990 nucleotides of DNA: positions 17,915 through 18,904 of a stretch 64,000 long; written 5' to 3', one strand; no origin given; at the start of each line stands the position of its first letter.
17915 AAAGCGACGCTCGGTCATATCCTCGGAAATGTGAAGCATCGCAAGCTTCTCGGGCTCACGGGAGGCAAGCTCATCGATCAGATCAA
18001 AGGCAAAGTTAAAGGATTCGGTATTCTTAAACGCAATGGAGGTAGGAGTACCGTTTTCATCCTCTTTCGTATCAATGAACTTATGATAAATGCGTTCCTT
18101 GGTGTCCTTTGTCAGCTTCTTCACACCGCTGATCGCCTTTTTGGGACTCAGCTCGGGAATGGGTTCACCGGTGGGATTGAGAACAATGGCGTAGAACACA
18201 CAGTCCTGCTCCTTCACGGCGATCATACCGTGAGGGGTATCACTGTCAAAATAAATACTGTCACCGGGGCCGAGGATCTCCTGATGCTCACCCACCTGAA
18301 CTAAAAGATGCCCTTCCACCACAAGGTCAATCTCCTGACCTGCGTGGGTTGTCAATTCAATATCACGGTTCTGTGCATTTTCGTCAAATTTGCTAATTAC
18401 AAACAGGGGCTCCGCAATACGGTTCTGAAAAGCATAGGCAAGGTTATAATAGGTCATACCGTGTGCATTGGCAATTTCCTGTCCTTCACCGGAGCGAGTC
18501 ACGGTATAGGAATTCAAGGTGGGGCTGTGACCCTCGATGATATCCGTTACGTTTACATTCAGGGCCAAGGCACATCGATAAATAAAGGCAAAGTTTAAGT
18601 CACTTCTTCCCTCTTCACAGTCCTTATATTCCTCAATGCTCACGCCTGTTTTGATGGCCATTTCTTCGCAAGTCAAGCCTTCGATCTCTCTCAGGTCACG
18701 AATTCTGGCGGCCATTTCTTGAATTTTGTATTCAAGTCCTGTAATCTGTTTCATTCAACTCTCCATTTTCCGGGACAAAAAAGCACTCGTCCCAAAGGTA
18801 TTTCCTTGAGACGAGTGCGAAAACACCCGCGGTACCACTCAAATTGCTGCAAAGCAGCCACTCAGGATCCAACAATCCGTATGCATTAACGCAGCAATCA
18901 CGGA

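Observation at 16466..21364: Complete PuuR-like HTH-cupin regulator modules fused to acyl-CoA synthetases (possible trigger enzymes)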

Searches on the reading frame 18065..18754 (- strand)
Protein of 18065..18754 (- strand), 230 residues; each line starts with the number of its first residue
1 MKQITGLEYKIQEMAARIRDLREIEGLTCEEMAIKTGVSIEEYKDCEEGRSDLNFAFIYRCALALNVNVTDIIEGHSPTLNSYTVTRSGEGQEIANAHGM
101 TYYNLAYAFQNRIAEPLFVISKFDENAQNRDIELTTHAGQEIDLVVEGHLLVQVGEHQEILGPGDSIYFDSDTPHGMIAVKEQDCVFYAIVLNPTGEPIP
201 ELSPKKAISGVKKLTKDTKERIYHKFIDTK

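Call 19: search_solved_structures(query=window:18128-18754:-, max_evalue=0.01, show_alignments=2)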
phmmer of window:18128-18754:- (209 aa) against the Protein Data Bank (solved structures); distinct sequences matched with E-value up to 0.01: 6.
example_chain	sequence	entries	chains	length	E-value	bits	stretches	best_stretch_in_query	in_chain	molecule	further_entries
1y9q_A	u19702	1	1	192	2.4e-06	30.9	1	5-196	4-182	transcriptional regulator, HTH_3 family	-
6rnz_A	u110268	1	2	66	0.00065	23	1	14-75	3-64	HTH-type transcriptional regulator DdrOC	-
6jq1_A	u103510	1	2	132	0.00072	22.8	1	14-75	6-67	Transcriptional regulator, XRE family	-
6rnx_A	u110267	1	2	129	0.0032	20.7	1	15-75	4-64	HTH-type transcriptional regulator DdrOC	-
6rmq_A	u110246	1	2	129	0.0032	20.7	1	15-75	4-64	HTH-type transcriptional regulator DdrOC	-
1v70_A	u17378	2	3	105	0.0095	19.2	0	136-178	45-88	probable antibiotics synthesis protein | hypothetical protein TTHA0104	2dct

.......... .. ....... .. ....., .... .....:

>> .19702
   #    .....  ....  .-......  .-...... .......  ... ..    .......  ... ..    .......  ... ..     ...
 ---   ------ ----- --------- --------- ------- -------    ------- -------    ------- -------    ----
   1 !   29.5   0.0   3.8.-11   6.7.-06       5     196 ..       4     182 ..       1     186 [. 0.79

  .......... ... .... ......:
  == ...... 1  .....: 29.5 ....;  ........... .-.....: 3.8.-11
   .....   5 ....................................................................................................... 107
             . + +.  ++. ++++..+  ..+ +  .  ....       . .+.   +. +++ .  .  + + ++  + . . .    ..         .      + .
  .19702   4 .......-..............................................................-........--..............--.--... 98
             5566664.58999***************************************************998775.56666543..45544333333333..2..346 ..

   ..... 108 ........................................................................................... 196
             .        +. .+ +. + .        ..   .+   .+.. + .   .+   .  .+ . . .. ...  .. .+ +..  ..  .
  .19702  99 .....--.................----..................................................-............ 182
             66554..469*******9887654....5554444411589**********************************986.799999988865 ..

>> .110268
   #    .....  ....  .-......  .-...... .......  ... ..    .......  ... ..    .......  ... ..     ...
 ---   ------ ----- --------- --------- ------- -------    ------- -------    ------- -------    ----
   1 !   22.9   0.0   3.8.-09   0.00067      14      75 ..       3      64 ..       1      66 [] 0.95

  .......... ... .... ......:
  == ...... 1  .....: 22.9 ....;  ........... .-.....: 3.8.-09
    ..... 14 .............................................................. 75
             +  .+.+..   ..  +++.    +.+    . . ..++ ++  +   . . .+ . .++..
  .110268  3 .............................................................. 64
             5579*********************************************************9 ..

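Call 24: search_protein_representatives(protein=window:18065-18754:-)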
Query: 230 residues. Proteins with E-value up to 0.001 (for the whole library): 2753; up to 1e-10: 504; up to 1e-30: 71. The best 150 are listed.
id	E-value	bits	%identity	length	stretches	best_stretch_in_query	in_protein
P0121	8.1e-90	316.8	71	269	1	1-203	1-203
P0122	1.6e-79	283.2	58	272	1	1-229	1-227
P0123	4.2e-76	272.0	57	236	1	4-228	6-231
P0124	5.9e-76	271.5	66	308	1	32-229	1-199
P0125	2.9e-75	269.3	59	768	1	4-228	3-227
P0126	2.9e-75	269.3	64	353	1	13-197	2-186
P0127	5.0e-74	265.2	65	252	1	5-193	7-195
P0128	1.1e-56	208.6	66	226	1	1-150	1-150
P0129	1.1e-55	205.2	46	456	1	5-229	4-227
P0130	1.2e-55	205.2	46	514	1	5-229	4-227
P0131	1.4e-55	204.9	46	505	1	5-229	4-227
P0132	2.3e-55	204.2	51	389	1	10-194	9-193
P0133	4.5e-55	203.2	74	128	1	1-128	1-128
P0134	6.2e-55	202.8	66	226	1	1-147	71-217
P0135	6.8e-54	199.4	46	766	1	7-227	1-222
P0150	6.1e-45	170.1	45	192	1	12-193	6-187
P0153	4.9e-44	167.1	42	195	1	10-195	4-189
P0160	1.0e-39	153.1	41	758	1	9-198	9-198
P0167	3.1e-37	144.9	40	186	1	7-191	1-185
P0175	2.6e-34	135.4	38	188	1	11-192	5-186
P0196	2.1e-29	119.3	36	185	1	8-191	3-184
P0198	3.1e-29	118.7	35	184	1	8-191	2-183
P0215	1.2e-26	110.3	35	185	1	10-192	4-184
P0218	1.9e-26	109.7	35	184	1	9-192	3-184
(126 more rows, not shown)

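Call 33: find_homologous_proteins(query=P0150, max_evalue=0.00001)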
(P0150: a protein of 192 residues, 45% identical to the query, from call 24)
Query P0150 (192 aa): 172 proteins with E <= 0.00001 among 389 candidates; the best 120 are listed.
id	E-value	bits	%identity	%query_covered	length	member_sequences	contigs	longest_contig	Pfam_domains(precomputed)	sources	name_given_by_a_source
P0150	2.4e-119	414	100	100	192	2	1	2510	PF12844.14,PF07883.18,PF01381.29,PF13560.13,PF13443.13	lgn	-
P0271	4.4e-103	361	88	99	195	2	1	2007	PF12844.14,PF07883.18,PF01381.29,PF13560.13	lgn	-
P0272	1.4e-83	297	71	99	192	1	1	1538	PF12844.14,PF07883.18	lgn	-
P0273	6.5e-76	272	66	96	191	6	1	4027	PF12844.14,PF07883.18,PF01381.29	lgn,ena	-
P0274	1.2e-75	271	66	96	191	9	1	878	PF12844.14,PF07883.18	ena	-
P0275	4.5e-70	253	68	88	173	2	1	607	PF07883.18,PF01381.29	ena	-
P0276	6.4e-63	230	59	94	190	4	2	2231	PF12844.14,PF07883.18,PF01381.29,PF13560.13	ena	-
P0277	4.8e-59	217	56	97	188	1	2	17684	PF12844.14,PF07883.18,PF13443.13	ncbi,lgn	-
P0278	1.8e-57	212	53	97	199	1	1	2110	PF12844.14,PF07883.18,PF01381.29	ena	-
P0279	2.0e-57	212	55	97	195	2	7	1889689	PF12844.14,PF07883.18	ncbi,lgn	-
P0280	3.9e-57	211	56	97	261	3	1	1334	PF07883.18,PF01381.29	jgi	jgi:acetyl-CoA synthetase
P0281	1.2e-56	210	53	93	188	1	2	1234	PF12844.14,PF07883.18,PF01381.29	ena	-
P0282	1.4e-56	209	54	94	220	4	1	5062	PF12844.14,PF07883.18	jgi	-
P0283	1.7e-56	209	53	97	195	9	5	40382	PF12844.14,PF07883.18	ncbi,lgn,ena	-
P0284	1.9e-56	209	51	98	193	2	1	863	PF12844.14,PF07883.18,PF01381.29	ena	-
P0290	6.2e-56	207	54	93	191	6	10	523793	PF07883.18,PF01381.29,PF13560.13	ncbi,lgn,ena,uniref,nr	ncbi:helix-turn-helix domain-containing protein [Ligaoa zhengdingensis]|uniref:helix-turn-helix doma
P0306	2.7e-53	199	50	96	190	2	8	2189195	PF12844.14,PF07883.18,PF01381.29,PF13560.13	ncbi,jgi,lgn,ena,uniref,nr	ncbi:helix-turn-helix domain-containing protein [Hydrogenoanaerobacterium saccharovorans]|uniref:Tra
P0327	3.9e-52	195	50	93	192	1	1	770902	PF12844.14,PF07883.18,PF01381.29,PF13560.13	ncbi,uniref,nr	ncbi:helix-turn-helix domain-containing protein [Zongyangia hominis]|uniref:Helix-turn-helix transcr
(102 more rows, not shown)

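Call 34: find_encoding_contigs(protein=P0306, flank=6000, max_places=3)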
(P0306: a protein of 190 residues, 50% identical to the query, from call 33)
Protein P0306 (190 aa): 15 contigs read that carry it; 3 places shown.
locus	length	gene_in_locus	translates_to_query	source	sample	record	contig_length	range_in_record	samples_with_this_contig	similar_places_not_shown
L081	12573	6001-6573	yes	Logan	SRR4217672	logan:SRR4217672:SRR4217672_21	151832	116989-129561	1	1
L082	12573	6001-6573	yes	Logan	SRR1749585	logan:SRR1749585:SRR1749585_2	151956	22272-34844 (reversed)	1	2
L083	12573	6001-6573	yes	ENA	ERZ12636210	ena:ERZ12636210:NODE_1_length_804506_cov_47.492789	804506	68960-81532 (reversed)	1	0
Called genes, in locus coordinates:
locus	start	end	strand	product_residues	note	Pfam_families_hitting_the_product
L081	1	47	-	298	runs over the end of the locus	-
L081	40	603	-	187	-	-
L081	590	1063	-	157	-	-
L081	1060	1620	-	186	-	PF04542:Sigma70_r2, PF08281:Sigma70_r4_2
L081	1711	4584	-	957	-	PF02638:GHL10, PF01520:Amidase_3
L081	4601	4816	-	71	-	-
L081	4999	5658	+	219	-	PF00702:Hydrolase, PF12710:HAD, PF13344:Hydrolase_6 (faint), PF13419:HAD_2, PF13242:Hydrolase_like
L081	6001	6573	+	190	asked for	PF01381:HTH_3, PF12844:HTH_19 (weak), PF13560:HTH_31 (weak), PF07883:Cupin_2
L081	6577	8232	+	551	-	PF00501:AMP-binding, PF13193:AMP-binding_C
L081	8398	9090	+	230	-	PF09560:Spore_YunB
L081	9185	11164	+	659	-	PF22745:Nlig-Ia, PF01653:DNA_ligase_aden, PF03120:OB_DNA_ligase, PF03119:DNA_ligase_ZBD (weak), PF14520:HHH_5 (weak), PF12826:HHH_2, PF14520:HHH_5 (weak), PF00533:BRCT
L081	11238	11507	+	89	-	PF02686:GatC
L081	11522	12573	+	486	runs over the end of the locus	PF01425:Amidase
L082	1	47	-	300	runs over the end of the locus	-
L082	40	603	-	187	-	-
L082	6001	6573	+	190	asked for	PF01381:HTH_3, PF12844:HTH_19 (weak), PF13560:HTH_31 (weak), PF07883:Cupin_2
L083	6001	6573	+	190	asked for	PF01381:HTH_3, PF12844:HTH_19 (weak), PF13560:HTH_31 (weak), PF07883:Cupin_2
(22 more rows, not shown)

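Call 35: find_encoding_contigs(protein=P0290, flank=6000, max_places=3)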
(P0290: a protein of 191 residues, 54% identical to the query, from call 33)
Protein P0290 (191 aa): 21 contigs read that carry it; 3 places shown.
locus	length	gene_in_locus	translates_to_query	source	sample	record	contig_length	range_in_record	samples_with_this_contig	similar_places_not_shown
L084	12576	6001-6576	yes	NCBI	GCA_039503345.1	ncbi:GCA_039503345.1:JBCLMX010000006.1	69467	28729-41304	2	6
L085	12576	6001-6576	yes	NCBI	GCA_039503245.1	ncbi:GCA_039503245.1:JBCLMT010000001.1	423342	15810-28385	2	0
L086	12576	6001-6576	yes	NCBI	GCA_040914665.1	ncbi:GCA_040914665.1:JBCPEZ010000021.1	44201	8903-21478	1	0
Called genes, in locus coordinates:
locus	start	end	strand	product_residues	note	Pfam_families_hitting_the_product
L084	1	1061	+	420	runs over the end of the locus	PF00330:Aconitase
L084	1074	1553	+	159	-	PF06434:Aconitase_2_N (faint), PF00694:Aconitase_C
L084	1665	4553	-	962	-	PF02638:GHL10 (weak), PF01520:Amidase_3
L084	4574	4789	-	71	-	-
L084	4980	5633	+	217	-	PF00702:Hydrolase, PF12710:HAD, PF13419:HAD_2, PF13242:Hydrolase_like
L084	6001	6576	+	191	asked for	PF01381:HTH_3, PF13560:HTH_31 (faint), PF07883:Cupin_2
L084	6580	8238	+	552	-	PF00501:AMP-binding, PF13193:AMP-binding_C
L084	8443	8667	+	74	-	PF20097:DUF6487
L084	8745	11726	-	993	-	PF13476:AAA_23, PF13514:AAA_27 (weak), PF13555:AAA_29 (faint), PF13558:SbcC_Walker_B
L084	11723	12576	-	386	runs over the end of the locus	PF00149:Metallophos, PF12850:Metallophos_2 (weak), PF12320:SbcD_C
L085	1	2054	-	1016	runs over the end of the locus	PF17802:SpaA, PF18202:TQ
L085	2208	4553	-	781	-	PF02638:GHL10 (weak)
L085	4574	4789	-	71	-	-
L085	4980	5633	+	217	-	PF00702:Hydrolase, PF12710:HAD, PF13419:HAD_2, PF13242:Hydrolase_like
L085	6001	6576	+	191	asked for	PF01381:HTH_3, PF13560:HTH_31 (faint), PF07883:Cupin_2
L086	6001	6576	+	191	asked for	PF01381:HTH_3, PF13560:HTH_31 (faint), PF07883:Cupin_2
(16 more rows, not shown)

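Call 36: find_encoding_contigs(protein=P0327, flank=6000, max_places=2)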
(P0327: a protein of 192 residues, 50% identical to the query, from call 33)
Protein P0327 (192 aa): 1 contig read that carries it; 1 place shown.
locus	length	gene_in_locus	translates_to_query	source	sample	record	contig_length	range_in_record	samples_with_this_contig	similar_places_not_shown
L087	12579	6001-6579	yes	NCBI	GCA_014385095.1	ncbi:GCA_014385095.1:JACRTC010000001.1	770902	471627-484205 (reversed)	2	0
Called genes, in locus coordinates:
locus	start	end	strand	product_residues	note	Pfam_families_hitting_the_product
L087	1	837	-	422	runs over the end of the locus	PF00070:Pyr_redox (faint), PF00890:FAD_binding_2 (weak), PF01266:DAO (faint), PF01946:Thi4 (faint), PF07992:Pyr_redox_2, PF12831:FAD_oxidored, PF13450:NAD_binding_8 (weak), PF13738:Pyr_redox_3 (weak), +1 more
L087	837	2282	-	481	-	PF00070:Pyr_redox (faint), PF00890:FAD_binding_2 (faint), PF01266:DAO, PF01494:FAD_binding_3 (faint), PF05834:Lycopene_cycl (faint), PF07992:Pyr_redox_2 (faint), PF13450:NAD_binding_8 (weak), PF04324:Fer2_BFD, +1 more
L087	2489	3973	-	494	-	PF00370:FGGY_N, PF02782:FGGY_C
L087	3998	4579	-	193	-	PF04309:G3P_antiterm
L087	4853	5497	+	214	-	PF00702:Hydrolase, PF12710:HAD, PF13419:HAD_2, PF13242:Hydrolase_like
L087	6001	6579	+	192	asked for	PF01381:HTH_3, PF12844:HTH_19, PF13560:HTH_31 (weak), PF07883:Cupin_2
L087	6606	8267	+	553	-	PF00501:AMP-binding, PF13193:AMP-binding_C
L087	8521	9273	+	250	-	PF09560:Spore_YunB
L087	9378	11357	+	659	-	PF22745:Nlig-Ia, PF01653:DNA_ligase_aden, PF03120:OB_DNA_ligase, PF03119:DNA_ligase_ZBD, PF14520:HHH_5 (faint), PF12826:HHH_2, PF00533:BRCT, PF12738:PTCB-BRCT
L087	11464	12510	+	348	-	PF19568:Spore_III_AA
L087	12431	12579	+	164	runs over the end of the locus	PF09548:Spore_III_AB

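Call 41: search_protein_families(library=ncbifam, proteins=[window:18128-18754:-, P0306, P0198, P0215], max_evalue=0.01)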
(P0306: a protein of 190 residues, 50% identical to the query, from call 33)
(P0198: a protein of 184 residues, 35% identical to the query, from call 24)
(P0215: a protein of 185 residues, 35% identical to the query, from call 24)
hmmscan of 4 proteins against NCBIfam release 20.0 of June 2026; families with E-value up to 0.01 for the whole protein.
window:18128-18754:- (209 aa): 6 families
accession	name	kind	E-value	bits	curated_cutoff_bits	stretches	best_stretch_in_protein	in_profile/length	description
NF006015.0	PRK08154.1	subfamily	2.6e-06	26.8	204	1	11-80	28-97/314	anaerobic benzoate catabolism transcriptional regulator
NF041951.1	phage_RstR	subfamily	5.6e-06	26.6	80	1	14-72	3-61/108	RstR family transcriptional repressor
NF047948.1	male_kill_WMK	equivalog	6e-06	25.9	300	1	10-75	159-224/300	WO male-killing family protein Wmk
TIGR03070.1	couple_hipB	subfamily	7.1e-05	22.7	71.65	1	13-67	2-56/58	type II toxin-antitoxin system Y4mF family antitoxin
TIGR02451.1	anti_sig_ChrR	subfamily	0.00018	21.4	124.5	1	130-192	139-197/216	ChrR family anti-sigma-E factor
NF007408.0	PRK09943.1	equivalog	0.00084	18.9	211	1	134-186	123-175/185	HTH-type transcriptional regulator PuuR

P0306 (190 aa): 7 families
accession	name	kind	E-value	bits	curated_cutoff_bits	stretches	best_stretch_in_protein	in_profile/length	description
NF006015.0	PRK08154.1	subfamily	4.8e-07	29.2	204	1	5-73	28-96/314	anaerobic benzoate catabolism transcriptional regulator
NF041951.1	phage_RstR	subfamily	1.6e-06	28.3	80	1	7-70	2-65/108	RstR family transcriptional repressor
NF047948.1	male_kill_WMK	equivalog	0.00028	20.5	300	1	6-70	161-225/300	WO male-killing family protein Wmk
NF041575.1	antitoxPezA_Strep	equivalog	0.00042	20.3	290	1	8-71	2-65/158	type II toxin-antitoxin system antitoxin PezA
TIGR03070.1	couple_hipB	subfamily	0.0045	16.9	71.65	1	7-63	2-58/58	type II toxin-antitoxin system Y4mF family antitoxin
TIGR03404.1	bicupin_oxalic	subfamily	0.0052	15.9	254.2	1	127-184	81-142/367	bicupin, oxalate decarboxylase family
NF003162.0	PRK04140.1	equivalog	0.0093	15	263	0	10-66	129-185/317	transcriptional regulator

P0198 (184 aa): 7 families
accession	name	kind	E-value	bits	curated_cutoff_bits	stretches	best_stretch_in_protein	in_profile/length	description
NF006015.0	PRK08154.1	subfamily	5.9e-07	28.9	204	1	5-102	28-125/314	anaerobic benzoate catabolism transcriptional regulator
NF007408.0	PRK09943.1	equivalog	8.8e-07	28.7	211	1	3-179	3-176/185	HTH-type transcriptional regulator PuuR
NF041951.1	phage_RstR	subfamily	1e-06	28.9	80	1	7-76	2-71/108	RstR family transcriptional repressor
NF047948.1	male_kill_WMK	equivalog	5.5e-05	22.8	300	1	5-72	160-227/300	WO male-killing family protein Wmk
NF041575.1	antitoxPezA_Strep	equivalog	0.0004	20.4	290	1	8-116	2-116/158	type II toxin-antitoxin system antitoxin PezA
TIGR03404.1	bicupin_oxalic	subfamily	0.00047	19.3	254.2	1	129-182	85-141/367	bicupin, oxalate decarboxylase family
TIGR03830.1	CxxCG_CxxCG_HTH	subfamily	0.0038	17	61.8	1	7-51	65-109/127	type II TA system antitoxin MqsA family protein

P0215 (185 aa): 4 families
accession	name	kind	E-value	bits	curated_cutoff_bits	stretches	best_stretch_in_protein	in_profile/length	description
NF041951.1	phage_RstR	subfamily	9.4e-06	25.9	80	1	7-71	2-66/108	RstR family transcriptional repressor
NF007408.0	PRK09943.1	equivalog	0.00031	20.3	211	1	5-170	5-167/185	HTH-type transcriptional regulator PuuR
NF047948.1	male_kill_WMK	equivalog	0.00039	20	300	1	6-70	161-225/300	WO male-killing family protein Wmk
NF006015.0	PRK08154.1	subfamily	0.0018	17.5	204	1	4-75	27-98/314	anaerobic benzoate catabolism transcriptional regulator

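Call 46: find_related_loci(query=A2, collection=metagenome_contigs, flank=4000)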
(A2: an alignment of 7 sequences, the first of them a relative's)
Query A2 (184 aa) in metagenome_contigs; peptide patterns used: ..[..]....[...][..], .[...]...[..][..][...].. (x = any residue, [..] = any of these).
600 stretches matched a pattern (row limit reached: there are more); 560 encode a relative of the query (tblastn E <= 1e-3); the best 80 are kept; 80 distinct loci.
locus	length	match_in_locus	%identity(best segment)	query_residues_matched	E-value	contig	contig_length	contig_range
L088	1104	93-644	85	1-184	2e-118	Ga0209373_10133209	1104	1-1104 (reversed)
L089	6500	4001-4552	77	1-184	2e-96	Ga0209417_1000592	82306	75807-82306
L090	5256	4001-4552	63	1-184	1e-77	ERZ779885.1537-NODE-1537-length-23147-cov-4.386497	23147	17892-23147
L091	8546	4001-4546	67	1-184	2e-77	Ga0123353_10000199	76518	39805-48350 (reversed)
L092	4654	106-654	60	1-183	9e-75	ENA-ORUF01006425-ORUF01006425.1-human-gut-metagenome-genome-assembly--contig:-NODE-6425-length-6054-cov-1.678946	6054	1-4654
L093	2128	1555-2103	60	1-183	8e-77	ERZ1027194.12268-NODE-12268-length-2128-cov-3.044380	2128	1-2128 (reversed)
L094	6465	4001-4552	60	1-184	7e-74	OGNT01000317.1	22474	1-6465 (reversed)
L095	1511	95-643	60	1-183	7e-78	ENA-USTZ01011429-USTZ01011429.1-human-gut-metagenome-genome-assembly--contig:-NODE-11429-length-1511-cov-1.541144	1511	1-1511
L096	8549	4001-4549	60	1-183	6e-73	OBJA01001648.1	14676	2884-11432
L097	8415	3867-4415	58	1-183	2e-72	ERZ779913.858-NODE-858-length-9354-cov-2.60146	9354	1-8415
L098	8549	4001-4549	59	1-184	2e-72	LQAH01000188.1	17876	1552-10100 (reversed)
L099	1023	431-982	57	1-184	2e-77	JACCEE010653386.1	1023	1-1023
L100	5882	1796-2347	59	1-184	4e-71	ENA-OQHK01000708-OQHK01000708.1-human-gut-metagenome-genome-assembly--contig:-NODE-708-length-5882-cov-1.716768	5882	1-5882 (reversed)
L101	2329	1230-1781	59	1-184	2e-72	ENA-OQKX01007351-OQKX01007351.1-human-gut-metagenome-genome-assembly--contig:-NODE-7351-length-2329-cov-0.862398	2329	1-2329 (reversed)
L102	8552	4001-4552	58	1-184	3e-71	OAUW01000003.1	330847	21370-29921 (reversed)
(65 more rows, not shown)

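Call 53: list_cluster_members(proteins=[P0160, P0125, P0135, P0198, P0196, P0218, P0175, P0153, P0167, P0215])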
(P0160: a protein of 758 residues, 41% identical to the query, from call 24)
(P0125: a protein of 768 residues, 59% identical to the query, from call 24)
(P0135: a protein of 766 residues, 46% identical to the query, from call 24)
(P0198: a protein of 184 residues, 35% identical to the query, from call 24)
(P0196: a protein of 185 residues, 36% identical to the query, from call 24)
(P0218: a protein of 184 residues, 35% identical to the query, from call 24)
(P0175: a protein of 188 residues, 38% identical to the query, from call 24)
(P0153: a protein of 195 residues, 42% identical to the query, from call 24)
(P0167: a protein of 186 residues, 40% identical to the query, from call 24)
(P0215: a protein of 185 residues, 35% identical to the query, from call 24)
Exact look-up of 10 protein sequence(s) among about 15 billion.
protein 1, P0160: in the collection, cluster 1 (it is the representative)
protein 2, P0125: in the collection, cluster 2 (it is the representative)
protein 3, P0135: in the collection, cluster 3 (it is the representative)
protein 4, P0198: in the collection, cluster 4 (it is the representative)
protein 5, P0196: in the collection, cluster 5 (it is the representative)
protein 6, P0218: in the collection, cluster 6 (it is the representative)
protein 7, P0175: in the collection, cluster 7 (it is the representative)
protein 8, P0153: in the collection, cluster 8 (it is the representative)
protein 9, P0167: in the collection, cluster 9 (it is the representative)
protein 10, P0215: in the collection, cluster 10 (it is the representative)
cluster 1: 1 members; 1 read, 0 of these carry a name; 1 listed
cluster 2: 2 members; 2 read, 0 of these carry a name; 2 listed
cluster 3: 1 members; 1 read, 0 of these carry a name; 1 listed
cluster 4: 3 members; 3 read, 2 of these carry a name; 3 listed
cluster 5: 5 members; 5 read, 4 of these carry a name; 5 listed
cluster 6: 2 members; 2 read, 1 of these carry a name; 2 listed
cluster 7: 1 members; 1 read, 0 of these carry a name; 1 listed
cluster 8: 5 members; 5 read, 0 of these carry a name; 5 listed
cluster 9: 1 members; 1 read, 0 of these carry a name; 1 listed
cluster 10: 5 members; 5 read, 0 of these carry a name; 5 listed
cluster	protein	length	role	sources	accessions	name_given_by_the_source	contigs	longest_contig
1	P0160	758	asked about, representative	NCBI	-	-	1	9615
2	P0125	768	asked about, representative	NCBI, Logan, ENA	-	-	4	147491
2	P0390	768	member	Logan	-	-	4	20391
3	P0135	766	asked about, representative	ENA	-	-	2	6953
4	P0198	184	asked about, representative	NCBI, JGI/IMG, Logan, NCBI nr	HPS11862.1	MAG TPA: cupin domain-containing protein [Prolixibacteraceae bacterium] | cupin domain-containing protein [Prolixibacteraceae bacterium]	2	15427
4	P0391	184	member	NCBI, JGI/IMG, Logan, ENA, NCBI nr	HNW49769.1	MAG TPA: cupin domain-containing protein [Prolixibacteraceae bacterium] | cupin domain-containing protein [Prolixibacteraceae bacterium]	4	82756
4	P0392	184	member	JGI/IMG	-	-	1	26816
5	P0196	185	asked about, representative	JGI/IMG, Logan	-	transcriptional regulator with XRE-family HTH domain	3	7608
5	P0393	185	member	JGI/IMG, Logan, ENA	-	transcriptional regulator with XRE-family HTH domain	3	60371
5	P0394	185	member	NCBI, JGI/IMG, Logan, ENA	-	transcriptional regulator with XRE-family HTH domain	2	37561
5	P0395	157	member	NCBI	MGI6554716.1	MAG: helix-turn-helix domain-containing protein, partial [Bacillota bacterium]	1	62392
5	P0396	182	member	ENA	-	-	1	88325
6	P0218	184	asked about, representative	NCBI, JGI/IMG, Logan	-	transcriptional regulator with XRE-family HTH domain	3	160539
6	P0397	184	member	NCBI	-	-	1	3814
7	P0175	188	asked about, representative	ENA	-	-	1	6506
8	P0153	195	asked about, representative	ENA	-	-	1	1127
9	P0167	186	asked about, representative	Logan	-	-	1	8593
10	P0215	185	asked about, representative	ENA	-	-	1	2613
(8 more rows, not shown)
